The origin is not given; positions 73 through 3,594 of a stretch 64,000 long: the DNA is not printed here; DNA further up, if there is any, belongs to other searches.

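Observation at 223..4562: Stand-alone CHAT (caspase-like) TPR protease with a co-directional lipoprotein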

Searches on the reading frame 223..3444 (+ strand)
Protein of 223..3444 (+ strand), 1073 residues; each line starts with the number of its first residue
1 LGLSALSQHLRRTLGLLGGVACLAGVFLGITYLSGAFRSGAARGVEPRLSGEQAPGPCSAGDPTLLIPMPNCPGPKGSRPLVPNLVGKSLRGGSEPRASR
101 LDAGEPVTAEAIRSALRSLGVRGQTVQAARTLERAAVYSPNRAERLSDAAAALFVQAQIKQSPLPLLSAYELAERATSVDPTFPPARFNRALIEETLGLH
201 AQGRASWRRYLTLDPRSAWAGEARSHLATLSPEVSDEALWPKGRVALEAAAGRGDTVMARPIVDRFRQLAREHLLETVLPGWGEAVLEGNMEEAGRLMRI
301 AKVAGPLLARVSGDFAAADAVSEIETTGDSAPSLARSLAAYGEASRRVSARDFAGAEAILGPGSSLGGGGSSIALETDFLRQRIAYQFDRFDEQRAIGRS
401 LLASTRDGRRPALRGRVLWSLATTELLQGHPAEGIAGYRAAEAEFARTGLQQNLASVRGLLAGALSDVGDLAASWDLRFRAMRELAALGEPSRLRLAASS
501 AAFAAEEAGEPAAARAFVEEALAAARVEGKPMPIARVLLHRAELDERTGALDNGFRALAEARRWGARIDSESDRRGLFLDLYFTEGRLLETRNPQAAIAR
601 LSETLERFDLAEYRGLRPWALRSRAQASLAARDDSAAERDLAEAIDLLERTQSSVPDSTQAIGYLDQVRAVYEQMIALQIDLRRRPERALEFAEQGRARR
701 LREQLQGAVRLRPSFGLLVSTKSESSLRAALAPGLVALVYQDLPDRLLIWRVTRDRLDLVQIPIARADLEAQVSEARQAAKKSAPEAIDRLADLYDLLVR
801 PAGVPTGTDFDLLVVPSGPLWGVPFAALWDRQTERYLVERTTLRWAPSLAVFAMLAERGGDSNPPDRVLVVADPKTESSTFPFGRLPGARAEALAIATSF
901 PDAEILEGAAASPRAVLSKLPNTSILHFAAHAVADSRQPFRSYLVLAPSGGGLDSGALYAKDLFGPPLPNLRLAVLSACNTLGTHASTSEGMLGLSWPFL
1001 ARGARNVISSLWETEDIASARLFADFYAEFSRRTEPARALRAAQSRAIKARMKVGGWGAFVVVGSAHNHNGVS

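Call 3: search_protein_families(library=pfam, proteins=[window:223-3444:+], max_evalue=0.01)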
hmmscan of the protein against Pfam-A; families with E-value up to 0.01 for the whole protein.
window:223-3444:+ (1073 aa): 1 family
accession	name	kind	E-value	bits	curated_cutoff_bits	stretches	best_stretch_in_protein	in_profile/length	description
PF12770.12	CHAT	-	7.9e-56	190.1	24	1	791-1065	4-289/289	CHAT domain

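Call 4: search_protein_families(library=padloc, proteins=[window:223-3444:+], max_evalue=0.01)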
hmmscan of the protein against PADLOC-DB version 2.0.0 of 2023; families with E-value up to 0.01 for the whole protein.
window:223-3444:+ (1073 aa): 1 family
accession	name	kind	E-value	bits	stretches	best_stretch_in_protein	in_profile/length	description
PDLC03832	BovA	-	0.0031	14.6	1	925-1050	549-669/711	-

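Call 5: search_protein_families(library=ncbifam, proteins=[window:223-3444:+], max_evalue=0.01)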
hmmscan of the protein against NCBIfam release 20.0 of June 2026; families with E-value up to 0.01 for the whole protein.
window:223-3444:+ (1073 aa): 1 family
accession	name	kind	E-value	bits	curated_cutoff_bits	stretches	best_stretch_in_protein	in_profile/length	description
NF041237.1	CAS_csx29_CRASP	exception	0.002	17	300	1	811-1028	423-626/670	type III-E CRISPR-associated TPR-CHAT protein Csx29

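Call 13: search_solved_structures(query=window:223-3444:+, max_evalue=0.01, show_alignments=2)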
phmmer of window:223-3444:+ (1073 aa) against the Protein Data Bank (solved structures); distinct sequences matched with E-value up to 0.01: 0.

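Call 15: find_homologous_proteins(query=window:223-3444:+)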
Query window:223-3444:+ (1073 aa): 54 proteins with E <= 0.001 among 8000 candidates.
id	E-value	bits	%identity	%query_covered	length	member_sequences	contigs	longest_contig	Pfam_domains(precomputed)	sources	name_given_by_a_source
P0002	0.0e+0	2153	100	94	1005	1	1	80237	PF12770.13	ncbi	-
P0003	0.0e+0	1602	74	98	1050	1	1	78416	PF12770.13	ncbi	-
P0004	0.0e+0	1522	77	87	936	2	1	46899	PF12770.13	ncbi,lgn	ncbi:MAG: CHAT domain-containing protein [Acidobacteriota bacterium]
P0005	0.0e+0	1353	65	99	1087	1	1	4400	PF12770.13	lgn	-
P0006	0.0e+0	1353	64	99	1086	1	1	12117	PF12770.13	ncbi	-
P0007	0.0e+0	1071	55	97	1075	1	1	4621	PF12770.13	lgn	-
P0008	0.0e+0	1069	54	98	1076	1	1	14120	PF12770.13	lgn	-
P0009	0.0e+0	1045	53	97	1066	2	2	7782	PF12770.13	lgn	-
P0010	3.8e-216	739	60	60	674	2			-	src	-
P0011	1.0e-86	310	31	84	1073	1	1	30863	PF12770.13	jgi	jgi:CHAT domain-containing protein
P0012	1.5e-80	290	31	60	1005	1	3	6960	PF12770.13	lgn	-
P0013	1.5e-76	277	31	87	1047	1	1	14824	PF14559.13,PF12770.13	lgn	-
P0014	2.8e-72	263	32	93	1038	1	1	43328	PF12770.13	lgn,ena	-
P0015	1.1e-67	247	29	95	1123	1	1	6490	PF00515.35,PF12770.13,PF07719.24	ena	-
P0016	2.0e-64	237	30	95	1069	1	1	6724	PF13414.13,PF13371.13,PF12770.13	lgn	-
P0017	7.6e-61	225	30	86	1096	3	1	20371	PF13431.13,PF13414.13,PF13432.13,PF12770.13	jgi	-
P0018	1.6e-56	210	29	82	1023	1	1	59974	PF12770.13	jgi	jgi:CHAT domain-containing protein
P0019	1.1e-53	201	30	79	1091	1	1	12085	PF12770.13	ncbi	-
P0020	1.9e-51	194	29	83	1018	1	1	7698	PF12770.13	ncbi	-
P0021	2.7e-48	183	30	87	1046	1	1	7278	PF13371.13,PF12770.13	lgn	-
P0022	1.7e-47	180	31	46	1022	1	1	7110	PF12770.13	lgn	-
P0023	1.1e-40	158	26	85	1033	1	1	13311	PF12770.13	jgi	jgi:CHAT domain-containing protein/tetratricopeptide (TPR) repeat protein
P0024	7.4e-38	149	27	80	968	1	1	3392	PF00515.35,PF12770.13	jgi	-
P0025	5.1e-30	123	31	40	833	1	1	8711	PF13414.13,PF17874.8,PF00515.35,PF13424.13,PF13176.13,PF12770.13,PF13181.13,PF07719.24,PF13374.13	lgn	-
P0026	4.7e-28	116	31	52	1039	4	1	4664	PF12862.14,PF13414.13,PF13176.13,PF13428.13,PF12770.13,PF13374.13,PF07721.21,PF17874.8,PF00515.35,PF13424.13,PF14938.13,PF13432.13,PF13181.13,PF07719.24,PF13174.13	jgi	jgi:CHAT domain-containing protein/uncharacterized protein HemY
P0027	4.0e-26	110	34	31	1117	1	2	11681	PF12770.13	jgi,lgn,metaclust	metaclust:\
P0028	3.5e-22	97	36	29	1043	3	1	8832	PF17820.8,PF00595.30,PF13180.13,PF00515.35,PF13424.13,PF24885.2,PF12770.13,PF13181.13,PF07719.24,PF13374.13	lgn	-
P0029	4.3e-22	96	32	37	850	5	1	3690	PF00515.35,PF13424.13,PF12770.13,PF07719.24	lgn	-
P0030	7.2e-20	89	26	72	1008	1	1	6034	PF12770.13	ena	-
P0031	1.9e-18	84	29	40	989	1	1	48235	PF13424.13,PF12770.13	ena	-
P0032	6.9e-18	82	28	29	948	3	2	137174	PF17874.8,PF00515.35,PF10952.16,PF13424.13,PF13176.13,PF13432.13,PF12770.13,PF13181.13,PF07719.24,PF13374.13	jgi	jgi:CHAT domain-containing protein/Tfp pilus assembly protein PilF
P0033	8.0e-18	82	31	32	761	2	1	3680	PF13424.13,PF12770.13,PF13181.13,PF07719.24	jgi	jgi:CHAT domain-containing protein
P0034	1.3e-17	82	28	44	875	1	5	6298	PF12862.14,PF00515.35,PF13424.13,PF13176.13,PF12770.13,PF13181.13,PF07719.24,PF13374.13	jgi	jgi:tetratricopeptide (TPR) repeat protein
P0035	1.1e-16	78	33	25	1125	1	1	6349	PF17874.8,PF00515.35,PF13424.13,PF24885.2,PF12770.13,PF13181.13,PF07719.24,PF13374.13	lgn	-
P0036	9.7e-15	72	33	32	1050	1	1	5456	PF07721.21,PF17874.8,PF00515.35,PF13424.13,PF13176.13,PF14938.13,PF12770.13,PF13181.13,PF07719.24,PF13374.13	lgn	-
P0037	2.5e-14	71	33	33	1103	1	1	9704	PF00515.35,PF13424.13,PF12770.13,PF13181.13,PF07719.24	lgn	-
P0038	3.9e-12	63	29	29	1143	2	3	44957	PF13414.13,PF00515.35,PF13424.13,PF13176.13,PF24885.2,PF13432.13,PF12770.13,PF13181.13,PF07719.24,PF13374.13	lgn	-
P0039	9.1e-12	62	32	24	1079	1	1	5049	PF00515.35,PF13424.13,PF24885.2,PF13432.13,PF12770.13,PF13181.13,PF07719.24,PF13374.13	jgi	-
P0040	1.0e-11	62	27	41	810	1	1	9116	PF00515.35,PF13424.13,PF12770.13,PF13181.13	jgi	-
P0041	4.0e-11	60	33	20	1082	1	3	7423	PF12770.13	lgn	-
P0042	1.5e-10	58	32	25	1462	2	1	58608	PF10602.16,PF11817.15,PF13414.13,PF25058.2,PF13176.13,PF24885.2,PF13428.13,PF12770.13,PF13374.13,PF14559.13,PF25068.3,PF17874.8,PF00515.35,PF13424.13,PF14938.13,PF13432.13,PF13181.13,PF07719.24,PF13174.13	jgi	-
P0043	4.8e-10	57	32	19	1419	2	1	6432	PF12770.13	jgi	jgi:tetratricopeptide (TPR) repeat protein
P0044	3.1e-9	54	29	22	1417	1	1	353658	PF12770.13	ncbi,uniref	ncbi:CHAT domain-containing protein [Streptomyces sp. NPDC002917]|uniref:CHAT domain-containing prot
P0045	6.9e-9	53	33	10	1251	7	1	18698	PF12770.13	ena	-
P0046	8.7e-9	52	31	39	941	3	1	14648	PF17874.8,PF00515.35,PF13424.13,PF14938.13,PF12770.13,PF13181.13,PF07719.24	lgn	-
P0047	2.3e-8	51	30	17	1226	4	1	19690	PF13371.13,PF12770.13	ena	-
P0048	3.0e-8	51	30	20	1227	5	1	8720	PF12770.13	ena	-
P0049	1.0e-7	49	29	35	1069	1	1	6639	PF00515.35,PF13424.13,PF13176.13,PF13432.13,PF12770.13,PF13181.13,PF07719.24,PF13374.13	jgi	jgi:CHAT domain-containing protein/Tfp pilus assembly protein PilF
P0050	1.3e-7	48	30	28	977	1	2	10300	PF17874.8,PF00515.35,PF13424.13,PF12770.13,PF07719.24,PF13374.13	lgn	-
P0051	1.1e-6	45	27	26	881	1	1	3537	PF13424.13,PF12770.13,PF13181.13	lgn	-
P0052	8.5e-6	42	33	22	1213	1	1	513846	PF10602.16,PF13176.13,PF24885.2,PF13428.13,PF12770.13,PF13374.13,PF00515.35,PF12895.14,PF13424.13,PF21033.5,PF14938.13,PF13181.13,PF07719.24,PF13174.13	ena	-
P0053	6.5e-5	40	29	28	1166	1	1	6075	PF14559.13,PF17874.8,PF00515.35,PF13424.13,PF13176.13,PF24885.2,PF13428.13,PF12770.13,PF13181.13,PF07719.24,PF13374.13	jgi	-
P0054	7.0e-5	39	32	22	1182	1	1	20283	PF00515.35,PF13424.13,PF12770.13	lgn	-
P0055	2.2e-4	38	28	24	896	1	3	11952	PF13424.13,PF12770.13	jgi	jgi:tetratricopeptide (TPR) repeat protein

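Call 16: find_encoding_contigs(protein=P0003, flank=8000, max_places=3)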
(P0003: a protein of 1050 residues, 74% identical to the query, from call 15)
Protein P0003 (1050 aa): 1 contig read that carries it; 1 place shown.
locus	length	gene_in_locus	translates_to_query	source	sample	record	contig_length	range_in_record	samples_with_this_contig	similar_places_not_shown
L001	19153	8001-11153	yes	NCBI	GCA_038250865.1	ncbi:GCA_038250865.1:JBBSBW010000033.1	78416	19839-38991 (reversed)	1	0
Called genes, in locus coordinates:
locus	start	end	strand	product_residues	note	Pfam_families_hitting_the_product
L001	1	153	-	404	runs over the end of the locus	PF02403:Seryl_tRNA_N, PF00587:tRNA-synt_2b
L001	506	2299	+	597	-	-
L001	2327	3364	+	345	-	PF05721:PhyH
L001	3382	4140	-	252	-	PF13489:Methyltransf_23, PF08003:Methyltransf_9 (weak), PF08241:Methyltransf_11, PF08242:Methyltransf_12, PF13649:Methyltransf_25, PF13847:Methyltransf_31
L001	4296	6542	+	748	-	-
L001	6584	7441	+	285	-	PF00535:Glycos_transf_2, PF13641:Glyco_tranf_2_3 (weak)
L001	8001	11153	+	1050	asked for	PF12770:CHAT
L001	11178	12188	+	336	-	-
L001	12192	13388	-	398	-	PF00657:Lipase_GDSL (faint), PF13472:Lipase_GDSL_2 (weak)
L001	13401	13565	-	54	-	PF19451:DUF5989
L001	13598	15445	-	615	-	PF02543:Carbam_trans_N, PF16861:Carbam_trans_C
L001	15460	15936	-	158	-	-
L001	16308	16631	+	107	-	-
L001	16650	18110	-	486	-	PF01381:HTH_3 (weak), PF13560:HTH_31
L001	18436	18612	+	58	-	-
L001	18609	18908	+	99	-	PF05016:ParE_toxin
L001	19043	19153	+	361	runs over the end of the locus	PF13385:Laminin_G_3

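Call 17: find_encoding_contigs(protein=P0004, flank=8000, max_places=3)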
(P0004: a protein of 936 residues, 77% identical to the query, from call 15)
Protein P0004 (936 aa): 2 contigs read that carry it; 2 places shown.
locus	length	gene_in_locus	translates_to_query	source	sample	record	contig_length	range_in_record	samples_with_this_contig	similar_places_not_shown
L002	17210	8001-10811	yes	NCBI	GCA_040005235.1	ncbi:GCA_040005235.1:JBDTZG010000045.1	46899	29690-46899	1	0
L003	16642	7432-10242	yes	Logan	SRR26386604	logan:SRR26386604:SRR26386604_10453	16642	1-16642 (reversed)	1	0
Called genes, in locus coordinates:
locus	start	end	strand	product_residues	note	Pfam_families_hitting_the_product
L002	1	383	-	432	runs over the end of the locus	PF02403:Seryl_tRNA_N, PF00587:tRNA-synt_2b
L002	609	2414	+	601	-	-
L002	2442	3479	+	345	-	PF05721:PhyH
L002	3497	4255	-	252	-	PF13489:Methyltransf_23, PF08003:Methyltransf_9 (weak), PF08241:Methyltransf_11, PF08242:Methyltransf_12, PF13649:Methyltransf_25, PF13847:Methyltransf_31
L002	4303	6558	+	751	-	-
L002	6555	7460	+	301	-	PF13641:Glyco_tranf_2_3 (weak), PF00535:Glycos_transf_2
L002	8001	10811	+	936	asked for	PF12770:CHAT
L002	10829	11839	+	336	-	-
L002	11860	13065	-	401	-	PF13472:Lipase_GDSL_2 (weak)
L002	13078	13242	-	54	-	PF19451:DUF5989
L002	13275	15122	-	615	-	PF02543:Carbam_trans_N, PF16861:Carbam_trans_C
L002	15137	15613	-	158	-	-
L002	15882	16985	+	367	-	PF13385:Laminin_G_3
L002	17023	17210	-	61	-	?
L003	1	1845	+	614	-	?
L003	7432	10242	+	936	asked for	PF12770:CHAT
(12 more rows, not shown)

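Call 18: find_encoding_contigs(protein=P0006, flank=8000, max_places=3)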
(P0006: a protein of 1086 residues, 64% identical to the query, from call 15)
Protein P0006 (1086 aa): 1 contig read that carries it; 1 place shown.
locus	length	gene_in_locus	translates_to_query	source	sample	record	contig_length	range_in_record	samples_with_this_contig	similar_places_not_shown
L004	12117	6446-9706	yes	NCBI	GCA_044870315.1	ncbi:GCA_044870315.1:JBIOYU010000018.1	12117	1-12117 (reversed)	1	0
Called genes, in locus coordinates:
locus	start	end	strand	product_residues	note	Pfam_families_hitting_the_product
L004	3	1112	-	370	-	?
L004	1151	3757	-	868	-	PF00270:DEAD, PF00271:Helicase_C, PF08482:HrpB_C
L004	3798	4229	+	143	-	PF11969:DcpS_C, PF01230:HIT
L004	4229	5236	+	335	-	PF08240:ADH_N, PF16912:Glu_dehyd_C (weak), PF00107:ADH_zinc_N, PF13602:ADH_zinc_N_2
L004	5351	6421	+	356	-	PF01926:MMR_HSR1, PF06071:YchF-GTPase_C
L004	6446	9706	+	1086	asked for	PF12770:CHAT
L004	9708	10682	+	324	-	-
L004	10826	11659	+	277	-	PF00175:NAD_binding_1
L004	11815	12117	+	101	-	?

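Call 25: find_encoding_contigs(protein=P0008, flank=8000, max_places=2)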
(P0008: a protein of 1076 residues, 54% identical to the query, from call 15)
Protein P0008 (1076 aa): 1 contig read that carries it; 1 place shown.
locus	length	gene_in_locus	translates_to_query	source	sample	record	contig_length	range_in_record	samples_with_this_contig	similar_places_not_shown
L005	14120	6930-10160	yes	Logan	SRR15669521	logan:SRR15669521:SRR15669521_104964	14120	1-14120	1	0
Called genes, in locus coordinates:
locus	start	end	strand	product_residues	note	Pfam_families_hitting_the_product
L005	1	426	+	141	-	?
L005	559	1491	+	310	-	PF00005:ABC_tran, PF13304:AAA_21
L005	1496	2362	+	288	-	-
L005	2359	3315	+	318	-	PF13476:AAA_23 (weak), PF00005:ABC_tran, PF13401:AAA_22 (faint), PF13304:AAA_21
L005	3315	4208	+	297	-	PF12730:ABC2_membrane_4 (weak)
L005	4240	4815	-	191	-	-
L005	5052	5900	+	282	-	PF01048:PNP_UDP_1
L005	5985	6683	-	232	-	-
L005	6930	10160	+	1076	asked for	PF12770:CHAT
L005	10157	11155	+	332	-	-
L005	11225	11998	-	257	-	-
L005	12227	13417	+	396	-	PF04055:Radical_SAM, PF19288:CofH_C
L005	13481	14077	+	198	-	PF01712:dNK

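Call 26: find_encoding_contigs(protein=P0011, flank=8000, max_places=2)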
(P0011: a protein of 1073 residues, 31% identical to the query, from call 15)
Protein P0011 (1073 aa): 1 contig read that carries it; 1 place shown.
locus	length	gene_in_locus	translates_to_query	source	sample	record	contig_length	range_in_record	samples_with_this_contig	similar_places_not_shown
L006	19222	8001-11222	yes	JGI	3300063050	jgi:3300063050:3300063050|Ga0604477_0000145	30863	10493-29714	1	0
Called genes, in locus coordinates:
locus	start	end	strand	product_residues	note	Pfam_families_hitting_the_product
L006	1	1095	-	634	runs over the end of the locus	PF02705:K_trans, PF22776:K_trans_C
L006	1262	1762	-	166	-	PF05974:DUF892, PF09537:DUF2383 (weak)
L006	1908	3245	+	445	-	PF07690:MFS_1, PF11700:ATG22, PF07690:MFS_1, PF12832:MFS_1_like (weak)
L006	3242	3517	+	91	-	PF04365:BrnT_toxin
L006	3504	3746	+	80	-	-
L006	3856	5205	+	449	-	PF01553:Acyltransferase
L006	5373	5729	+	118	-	-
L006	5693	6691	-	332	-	PF13490:zf-HC2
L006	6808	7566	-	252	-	-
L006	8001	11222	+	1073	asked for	PF12770:CHAT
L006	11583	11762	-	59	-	-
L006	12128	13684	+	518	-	PF19872:DUF6345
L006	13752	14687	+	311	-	-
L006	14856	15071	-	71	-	-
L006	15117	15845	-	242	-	PF05685:Uma2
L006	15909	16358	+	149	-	PF00578:AhpC-TSA (faint)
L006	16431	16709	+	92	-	PF00578:AhpC-TSA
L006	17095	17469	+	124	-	PF00164:Ribosom_S12_S23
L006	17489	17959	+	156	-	PF00177:Ribosomal_S7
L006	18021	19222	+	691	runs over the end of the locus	PF00009:GTP_EFTU, PF03144:GTP_EFTU_D2, PF22042:EF-G_D2, PF14492:EFG_III, PF16658:RF3_C (weak), PF03764:EFG_IV, PF00679:EFG_C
